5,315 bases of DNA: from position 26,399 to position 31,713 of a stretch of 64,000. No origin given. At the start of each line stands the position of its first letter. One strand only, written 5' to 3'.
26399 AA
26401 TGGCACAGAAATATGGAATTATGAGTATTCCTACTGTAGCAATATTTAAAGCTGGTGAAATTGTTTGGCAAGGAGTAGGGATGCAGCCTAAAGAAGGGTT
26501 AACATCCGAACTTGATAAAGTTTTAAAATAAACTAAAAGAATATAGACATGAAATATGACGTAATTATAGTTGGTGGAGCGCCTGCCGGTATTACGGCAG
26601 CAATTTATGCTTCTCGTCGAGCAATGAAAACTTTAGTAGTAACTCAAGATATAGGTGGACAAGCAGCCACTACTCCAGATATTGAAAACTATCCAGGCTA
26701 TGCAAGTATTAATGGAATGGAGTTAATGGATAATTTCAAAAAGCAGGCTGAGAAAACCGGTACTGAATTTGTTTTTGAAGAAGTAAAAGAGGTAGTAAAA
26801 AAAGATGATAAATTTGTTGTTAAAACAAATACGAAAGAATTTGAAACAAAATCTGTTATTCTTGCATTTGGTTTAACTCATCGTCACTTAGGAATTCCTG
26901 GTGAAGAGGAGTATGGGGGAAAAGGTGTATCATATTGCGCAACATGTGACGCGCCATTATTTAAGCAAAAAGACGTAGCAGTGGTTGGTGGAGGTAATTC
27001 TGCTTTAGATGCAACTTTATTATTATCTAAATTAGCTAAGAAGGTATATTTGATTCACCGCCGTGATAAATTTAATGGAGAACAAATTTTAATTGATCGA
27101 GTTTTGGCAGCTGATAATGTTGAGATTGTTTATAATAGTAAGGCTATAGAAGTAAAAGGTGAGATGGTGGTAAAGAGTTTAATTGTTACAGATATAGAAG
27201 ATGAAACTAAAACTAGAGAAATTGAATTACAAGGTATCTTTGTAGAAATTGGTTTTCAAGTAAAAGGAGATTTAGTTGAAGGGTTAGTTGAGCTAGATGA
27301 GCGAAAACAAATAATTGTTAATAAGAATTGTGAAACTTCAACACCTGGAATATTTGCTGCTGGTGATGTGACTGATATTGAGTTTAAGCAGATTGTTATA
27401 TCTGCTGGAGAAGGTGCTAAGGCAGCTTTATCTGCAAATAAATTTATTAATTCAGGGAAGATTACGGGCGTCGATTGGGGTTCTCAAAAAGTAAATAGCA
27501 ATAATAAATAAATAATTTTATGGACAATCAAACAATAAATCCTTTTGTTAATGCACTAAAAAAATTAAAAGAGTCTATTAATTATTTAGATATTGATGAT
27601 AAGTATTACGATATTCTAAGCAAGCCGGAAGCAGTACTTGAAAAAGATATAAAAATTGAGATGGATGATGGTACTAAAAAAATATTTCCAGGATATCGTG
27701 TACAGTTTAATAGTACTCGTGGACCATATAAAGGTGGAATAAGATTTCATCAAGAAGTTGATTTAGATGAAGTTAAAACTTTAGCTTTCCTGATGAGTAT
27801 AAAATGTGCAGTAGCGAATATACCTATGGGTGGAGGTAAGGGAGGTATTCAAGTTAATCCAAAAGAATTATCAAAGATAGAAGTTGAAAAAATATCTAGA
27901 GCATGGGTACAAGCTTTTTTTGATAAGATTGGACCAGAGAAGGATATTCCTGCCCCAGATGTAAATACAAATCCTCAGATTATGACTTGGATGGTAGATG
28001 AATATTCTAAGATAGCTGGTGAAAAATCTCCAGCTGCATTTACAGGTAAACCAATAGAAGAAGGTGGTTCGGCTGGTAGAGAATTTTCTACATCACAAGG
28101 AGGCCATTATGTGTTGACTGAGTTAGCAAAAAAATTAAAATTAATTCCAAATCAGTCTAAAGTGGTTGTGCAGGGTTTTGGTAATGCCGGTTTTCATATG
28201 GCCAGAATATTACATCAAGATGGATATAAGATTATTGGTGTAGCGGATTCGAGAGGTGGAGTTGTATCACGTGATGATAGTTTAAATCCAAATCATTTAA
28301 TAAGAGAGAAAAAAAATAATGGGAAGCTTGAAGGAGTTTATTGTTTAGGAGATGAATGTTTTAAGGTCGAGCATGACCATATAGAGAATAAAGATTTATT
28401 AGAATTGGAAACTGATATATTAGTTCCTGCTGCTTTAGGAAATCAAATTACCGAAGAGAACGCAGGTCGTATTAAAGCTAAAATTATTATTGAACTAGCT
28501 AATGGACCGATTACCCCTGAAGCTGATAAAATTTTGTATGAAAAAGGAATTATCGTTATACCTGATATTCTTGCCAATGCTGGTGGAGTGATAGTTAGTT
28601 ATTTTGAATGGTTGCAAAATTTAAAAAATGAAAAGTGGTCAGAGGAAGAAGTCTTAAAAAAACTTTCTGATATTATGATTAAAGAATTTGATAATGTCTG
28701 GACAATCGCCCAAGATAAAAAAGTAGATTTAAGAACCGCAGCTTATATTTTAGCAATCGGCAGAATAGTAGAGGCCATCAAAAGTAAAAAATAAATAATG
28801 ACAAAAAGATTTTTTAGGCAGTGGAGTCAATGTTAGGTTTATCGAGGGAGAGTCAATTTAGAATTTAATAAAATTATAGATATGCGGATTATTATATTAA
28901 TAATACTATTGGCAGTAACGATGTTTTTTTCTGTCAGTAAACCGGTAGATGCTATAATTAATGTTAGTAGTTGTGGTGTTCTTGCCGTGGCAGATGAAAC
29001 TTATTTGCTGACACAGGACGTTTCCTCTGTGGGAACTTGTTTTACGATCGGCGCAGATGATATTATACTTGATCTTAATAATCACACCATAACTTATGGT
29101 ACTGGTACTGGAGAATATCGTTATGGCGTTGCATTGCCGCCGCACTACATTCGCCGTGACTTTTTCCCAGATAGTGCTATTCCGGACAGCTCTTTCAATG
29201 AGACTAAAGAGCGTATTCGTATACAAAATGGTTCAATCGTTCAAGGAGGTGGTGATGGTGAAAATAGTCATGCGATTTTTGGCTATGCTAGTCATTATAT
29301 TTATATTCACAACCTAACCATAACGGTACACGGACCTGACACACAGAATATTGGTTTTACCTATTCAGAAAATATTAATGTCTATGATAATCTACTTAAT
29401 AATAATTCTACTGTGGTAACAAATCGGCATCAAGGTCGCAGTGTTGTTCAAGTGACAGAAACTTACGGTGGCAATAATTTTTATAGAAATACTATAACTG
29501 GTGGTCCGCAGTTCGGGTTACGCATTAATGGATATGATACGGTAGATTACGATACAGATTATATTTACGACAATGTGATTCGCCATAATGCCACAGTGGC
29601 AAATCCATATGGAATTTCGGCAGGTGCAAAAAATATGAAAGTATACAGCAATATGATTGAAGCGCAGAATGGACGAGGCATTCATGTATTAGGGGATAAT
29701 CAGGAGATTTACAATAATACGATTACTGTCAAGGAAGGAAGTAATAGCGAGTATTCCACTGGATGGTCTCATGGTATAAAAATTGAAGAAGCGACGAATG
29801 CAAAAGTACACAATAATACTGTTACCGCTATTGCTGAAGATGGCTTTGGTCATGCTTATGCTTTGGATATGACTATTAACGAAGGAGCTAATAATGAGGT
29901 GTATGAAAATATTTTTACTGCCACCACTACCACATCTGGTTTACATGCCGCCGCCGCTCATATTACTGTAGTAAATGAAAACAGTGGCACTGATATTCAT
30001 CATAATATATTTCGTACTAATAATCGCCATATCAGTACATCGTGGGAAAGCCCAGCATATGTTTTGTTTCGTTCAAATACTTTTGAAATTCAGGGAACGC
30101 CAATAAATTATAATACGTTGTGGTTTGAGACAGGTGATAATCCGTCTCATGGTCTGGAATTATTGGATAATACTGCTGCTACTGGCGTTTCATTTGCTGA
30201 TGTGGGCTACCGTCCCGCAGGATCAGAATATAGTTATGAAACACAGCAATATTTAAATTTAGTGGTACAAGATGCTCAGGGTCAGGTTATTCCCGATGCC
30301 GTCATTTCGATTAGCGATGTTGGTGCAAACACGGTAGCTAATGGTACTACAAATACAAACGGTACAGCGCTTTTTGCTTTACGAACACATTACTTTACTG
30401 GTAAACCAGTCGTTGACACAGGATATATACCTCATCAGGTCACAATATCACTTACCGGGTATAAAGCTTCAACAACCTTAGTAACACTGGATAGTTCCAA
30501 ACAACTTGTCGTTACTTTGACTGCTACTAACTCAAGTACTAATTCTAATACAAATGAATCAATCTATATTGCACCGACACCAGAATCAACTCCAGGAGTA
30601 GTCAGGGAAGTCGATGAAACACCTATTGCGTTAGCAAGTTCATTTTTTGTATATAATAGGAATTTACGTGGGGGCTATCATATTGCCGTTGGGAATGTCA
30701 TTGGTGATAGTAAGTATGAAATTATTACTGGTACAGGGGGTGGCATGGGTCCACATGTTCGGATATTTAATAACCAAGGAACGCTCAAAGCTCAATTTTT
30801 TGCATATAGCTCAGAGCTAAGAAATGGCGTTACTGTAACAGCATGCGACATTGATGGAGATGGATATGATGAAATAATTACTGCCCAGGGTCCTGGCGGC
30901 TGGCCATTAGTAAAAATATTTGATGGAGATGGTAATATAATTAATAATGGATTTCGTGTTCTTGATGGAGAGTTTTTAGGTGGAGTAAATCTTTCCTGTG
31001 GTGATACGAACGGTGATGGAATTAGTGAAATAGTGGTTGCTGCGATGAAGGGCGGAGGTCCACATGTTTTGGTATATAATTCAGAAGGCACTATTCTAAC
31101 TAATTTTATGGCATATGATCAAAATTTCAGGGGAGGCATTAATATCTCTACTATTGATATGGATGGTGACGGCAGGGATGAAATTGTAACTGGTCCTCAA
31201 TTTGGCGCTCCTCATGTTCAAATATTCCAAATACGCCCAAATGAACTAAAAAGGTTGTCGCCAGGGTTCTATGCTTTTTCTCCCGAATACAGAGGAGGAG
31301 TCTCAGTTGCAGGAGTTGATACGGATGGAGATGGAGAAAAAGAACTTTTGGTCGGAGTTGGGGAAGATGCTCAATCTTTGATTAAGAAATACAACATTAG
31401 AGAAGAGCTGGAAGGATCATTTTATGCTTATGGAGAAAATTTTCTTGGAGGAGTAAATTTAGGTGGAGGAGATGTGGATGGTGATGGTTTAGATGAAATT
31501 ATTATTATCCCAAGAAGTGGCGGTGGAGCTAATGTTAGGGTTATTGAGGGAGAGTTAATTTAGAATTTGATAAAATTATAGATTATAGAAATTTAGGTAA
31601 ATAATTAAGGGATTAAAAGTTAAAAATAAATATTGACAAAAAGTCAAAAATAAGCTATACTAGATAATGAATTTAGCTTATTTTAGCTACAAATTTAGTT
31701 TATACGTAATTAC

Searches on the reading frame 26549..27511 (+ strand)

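Call 58: search_protein_families(library=pfam, proteins=[window:26549-27511:+], max_evalue=0.001)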
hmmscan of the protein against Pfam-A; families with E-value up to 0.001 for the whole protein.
window:26549-27511:+ (320 aa): 11 families
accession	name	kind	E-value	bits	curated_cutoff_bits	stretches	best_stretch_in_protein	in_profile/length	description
PF07992.20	Pyr_redox_2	-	3.3e-45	155.2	26.1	1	3-287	1-289/291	Pyridine nucleotide-disulphide oxidoreductase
PF13738.12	Pyr_redox_3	-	1.4e-27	97.2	30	1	75-272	100-305/305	Pyridine nucleotide-disulphide oxidoreductase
PF12831.13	FAD_oxidored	-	3.8e-11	43.4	27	1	4-56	1-59/416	FAD dependent oxidoreductase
PF00070.33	Pyr_redox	-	8.3e-11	42.7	22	1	143-213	2-79/82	Pyridine nucleotide-disulphide oxidoreductase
PF03486.20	HI0933_like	-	1.1e-09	38.6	50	0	4-32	2-30/244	HI0933-like protein Rossmann domain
PF01266.30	DAO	-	1.8e-09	38.1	27.9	0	48-112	140-207/353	FAD dependent oxidoreductase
PF01946.23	Thi4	-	1.6e-07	31.3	26.2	0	2-35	17-51/235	Thi4 family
PF00890.30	FAD_binding_2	-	2.7e-07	30.6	20.4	0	4-34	1-31/414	FAD binding domain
PF01134.28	GIDA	-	1.1e-05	25.1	22.1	0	4-36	1-33/391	Glucose inhibited division protein A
PF13450.12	NAD_binding_8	-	1.8e-05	25.4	21.9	0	7-49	1-41/68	NAD(P)-binding Rossmann-like domain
PF01494.25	FAD_binding_3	-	0.00016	21.5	22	0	2-33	1-32/349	FAD binding domain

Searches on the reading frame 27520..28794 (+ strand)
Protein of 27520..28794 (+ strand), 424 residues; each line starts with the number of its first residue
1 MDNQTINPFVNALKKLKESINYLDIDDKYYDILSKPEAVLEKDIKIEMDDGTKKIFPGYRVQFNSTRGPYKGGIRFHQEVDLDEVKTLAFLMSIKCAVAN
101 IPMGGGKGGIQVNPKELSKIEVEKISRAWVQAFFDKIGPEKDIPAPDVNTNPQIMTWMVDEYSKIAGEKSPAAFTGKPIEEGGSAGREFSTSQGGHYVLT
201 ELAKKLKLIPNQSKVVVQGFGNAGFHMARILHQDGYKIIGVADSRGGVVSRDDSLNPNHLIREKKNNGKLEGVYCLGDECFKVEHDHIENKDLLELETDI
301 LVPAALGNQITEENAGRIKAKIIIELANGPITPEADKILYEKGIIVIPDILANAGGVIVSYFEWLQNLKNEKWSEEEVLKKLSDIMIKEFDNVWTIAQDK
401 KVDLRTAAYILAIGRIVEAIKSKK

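Call 58: search_protein_families(library=pfam, proteins=[window:27520-28794:+], max_evalue=0.001)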
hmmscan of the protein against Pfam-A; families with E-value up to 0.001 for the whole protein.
window:27520-28794:+ (424 aa): 2 families
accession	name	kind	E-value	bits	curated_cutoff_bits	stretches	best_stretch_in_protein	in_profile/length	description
PF00208.27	ELFV_dehydrog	-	2.3e-71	240.8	23.4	1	182-421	1-238/241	Glutamate/Leucine/Phenylalanine/Valine dehydrogenase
PF02812.23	ELFV_dehydrog_N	-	2.2e-52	176.6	25.3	1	36-164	1-129/129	Glu/Leu/Phe/Val dehydrogenase, dimerisation domain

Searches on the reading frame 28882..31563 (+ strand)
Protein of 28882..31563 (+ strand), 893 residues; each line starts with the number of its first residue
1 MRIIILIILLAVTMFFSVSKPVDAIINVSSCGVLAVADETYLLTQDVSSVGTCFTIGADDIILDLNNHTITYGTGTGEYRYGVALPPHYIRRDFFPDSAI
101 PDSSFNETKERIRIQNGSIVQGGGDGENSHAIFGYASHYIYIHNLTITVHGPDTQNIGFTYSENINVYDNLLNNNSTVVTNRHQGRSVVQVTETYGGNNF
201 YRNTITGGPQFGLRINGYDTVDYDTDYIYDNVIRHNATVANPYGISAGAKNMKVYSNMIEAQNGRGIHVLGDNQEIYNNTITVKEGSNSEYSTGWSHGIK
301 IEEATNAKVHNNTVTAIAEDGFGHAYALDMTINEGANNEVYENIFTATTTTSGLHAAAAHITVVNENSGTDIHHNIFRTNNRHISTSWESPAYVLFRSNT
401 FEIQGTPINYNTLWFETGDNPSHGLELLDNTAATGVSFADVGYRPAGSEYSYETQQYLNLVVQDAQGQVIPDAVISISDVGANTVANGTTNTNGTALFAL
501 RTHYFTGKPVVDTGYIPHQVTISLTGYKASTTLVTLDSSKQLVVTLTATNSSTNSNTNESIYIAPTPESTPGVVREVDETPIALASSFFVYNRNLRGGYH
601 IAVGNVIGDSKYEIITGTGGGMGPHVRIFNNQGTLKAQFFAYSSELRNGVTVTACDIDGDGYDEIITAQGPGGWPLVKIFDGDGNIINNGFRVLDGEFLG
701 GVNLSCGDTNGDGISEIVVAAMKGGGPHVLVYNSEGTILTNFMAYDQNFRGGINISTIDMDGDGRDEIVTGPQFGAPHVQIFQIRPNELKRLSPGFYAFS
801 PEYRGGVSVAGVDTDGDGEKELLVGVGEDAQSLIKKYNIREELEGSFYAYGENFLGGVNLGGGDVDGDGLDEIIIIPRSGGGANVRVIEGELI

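Call 33: search_protein_families(library=pfam, proteins=[window:28882-31563:+], max_evalue=0.001)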
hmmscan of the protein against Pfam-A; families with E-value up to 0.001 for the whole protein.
window:28882-31563:+ (893 aa): 2 families
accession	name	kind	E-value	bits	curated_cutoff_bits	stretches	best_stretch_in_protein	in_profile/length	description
PF13517.12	FG-GAP_3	-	7.3e-15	55.8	26.9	2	708-769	1-60/61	FG-GAP-like repeat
PF01839.29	FG-GAP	-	2.8e-14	53.1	22.1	0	649-668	2-21/37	FG-GAP repeat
